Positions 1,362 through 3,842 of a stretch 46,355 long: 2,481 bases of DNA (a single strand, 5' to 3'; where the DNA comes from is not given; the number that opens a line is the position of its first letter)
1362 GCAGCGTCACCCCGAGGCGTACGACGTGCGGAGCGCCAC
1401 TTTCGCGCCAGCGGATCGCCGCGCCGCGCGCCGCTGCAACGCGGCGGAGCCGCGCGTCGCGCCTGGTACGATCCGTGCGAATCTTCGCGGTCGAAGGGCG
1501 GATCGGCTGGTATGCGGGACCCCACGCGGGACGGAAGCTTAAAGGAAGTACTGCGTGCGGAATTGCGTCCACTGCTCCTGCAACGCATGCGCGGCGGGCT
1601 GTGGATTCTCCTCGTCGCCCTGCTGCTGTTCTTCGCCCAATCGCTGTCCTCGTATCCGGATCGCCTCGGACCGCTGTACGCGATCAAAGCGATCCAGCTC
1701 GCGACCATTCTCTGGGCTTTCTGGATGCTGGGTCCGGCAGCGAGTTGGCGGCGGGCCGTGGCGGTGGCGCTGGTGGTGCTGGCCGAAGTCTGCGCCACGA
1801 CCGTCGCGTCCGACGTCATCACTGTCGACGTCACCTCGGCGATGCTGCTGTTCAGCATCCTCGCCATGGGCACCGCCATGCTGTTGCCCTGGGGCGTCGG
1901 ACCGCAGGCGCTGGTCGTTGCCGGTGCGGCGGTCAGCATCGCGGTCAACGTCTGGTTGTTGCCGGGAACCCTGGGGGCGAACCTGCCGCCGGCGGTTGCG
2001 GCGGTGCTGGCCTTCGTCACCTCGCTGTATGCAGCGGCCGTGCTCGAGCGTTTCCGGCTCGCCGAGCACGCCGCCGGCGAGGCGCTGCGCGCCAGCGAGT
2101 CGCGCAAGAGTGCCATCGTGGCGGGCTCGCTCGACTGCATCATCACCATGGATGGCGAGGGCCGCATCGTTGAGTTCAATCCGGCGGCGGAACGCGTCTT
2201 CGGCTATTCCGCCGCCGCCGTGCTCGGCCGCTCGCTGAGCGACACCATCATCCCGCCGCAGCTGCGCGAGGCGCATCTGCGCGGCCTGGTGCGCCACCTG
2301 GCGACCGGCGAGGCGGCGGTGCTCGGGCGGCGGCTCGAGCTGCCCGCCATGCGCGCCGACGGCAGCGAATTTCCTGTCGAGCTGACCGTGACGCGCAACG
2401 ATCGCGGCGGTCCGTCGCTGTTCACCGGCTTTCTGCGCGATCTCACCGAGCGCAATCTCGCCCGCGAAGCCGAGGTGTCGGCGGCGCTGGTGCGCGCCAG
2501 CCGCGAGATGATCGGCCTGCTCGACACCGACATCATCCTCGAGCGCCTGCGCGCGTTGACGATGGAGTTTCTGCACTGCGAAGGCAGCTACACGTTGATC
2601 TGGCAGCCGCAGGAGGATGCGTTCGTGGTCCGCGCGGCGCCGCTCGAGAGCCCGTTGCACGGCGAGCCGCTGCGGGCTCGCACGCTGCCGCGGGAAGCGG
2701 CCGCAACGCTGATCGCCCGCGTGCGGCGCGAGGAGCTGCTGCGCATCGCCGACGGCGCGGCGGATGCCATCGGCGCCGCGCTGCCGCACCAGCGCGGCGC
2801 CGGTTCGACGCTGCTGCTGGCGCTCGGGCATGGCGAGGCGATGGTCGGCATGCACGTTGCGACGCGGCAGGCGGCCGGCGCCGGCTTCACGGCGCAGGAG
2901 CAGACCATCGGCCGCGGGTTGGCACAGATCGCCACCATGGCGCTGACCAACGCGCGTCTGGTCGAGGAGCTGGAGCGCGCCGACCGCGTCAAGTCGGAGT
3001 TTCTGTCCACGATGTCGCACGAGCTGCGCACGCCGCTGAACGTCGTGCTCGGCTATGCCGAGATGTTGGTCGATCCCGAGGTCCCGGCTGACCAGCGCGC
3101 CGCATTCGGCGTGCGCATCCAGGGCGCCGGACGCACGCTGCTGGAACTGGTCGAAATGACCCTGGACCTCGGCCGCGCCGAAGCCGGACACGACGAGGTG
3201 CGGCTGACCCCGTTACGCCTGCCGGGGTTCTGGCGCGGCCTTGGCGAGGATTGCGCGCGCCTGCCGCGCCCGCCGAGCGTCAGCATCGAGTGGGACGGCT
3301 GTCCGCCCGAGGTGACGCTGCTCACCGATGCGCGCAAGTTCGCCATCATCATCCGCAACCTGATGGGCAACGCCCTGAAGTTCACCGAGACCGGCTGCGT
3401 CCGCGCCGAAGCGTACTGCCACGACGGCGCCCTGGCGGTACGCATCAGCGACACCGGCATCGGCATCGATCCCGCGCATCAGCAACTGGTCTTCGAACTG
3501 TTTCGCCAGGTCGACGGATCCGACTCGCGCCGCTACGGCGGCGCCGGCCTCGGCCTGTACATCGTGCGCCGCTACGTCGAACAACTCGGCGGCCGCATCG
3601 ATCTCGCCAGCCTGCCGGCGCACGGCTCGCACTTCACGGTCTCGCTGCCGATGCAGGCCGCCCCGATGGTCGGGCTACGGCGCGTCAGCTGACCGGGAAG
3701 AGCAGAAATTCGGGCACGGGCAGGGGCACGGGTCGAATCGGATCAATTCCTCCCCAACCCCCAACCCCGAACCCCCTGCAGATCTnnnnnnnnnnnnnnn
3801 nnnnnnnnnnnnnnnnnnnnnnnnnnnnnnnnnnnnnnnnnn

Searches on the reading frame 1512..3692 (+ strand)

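Call 23: search_protein_families(library=pfam, proteins=[window:1512-3692:+], max_evalue=0.0001)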
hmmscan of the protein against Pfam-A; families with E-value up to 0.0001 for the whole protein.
window:1512-3692:+ (726 aa): 5 families
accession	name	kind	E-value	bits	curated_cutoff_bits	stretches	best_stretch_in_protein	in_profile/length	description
PF02518.31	HATPase_c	-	2.7e-25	89.4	26.4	1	606-715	2-110/111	Histidine kinase-, DNA gyrase B-, and HSP90-like ATPase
PF00512.31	HisKA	-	1.8e-15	57.2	26.9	1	494-559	2-66/66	His Kinase A (phospho-acceptor) domain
PF13426.13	PAS_9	-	3.2e-14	53.5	27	1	208-313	2-103/103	PAS domain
PF00989.32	PAS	-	4.3e-13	49.7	22.6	1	199-310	3-112/113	PAS fold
PF08448.16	PAS_4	-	1.8e-12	47.9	23.1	1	208-314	6-108/110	PAS fold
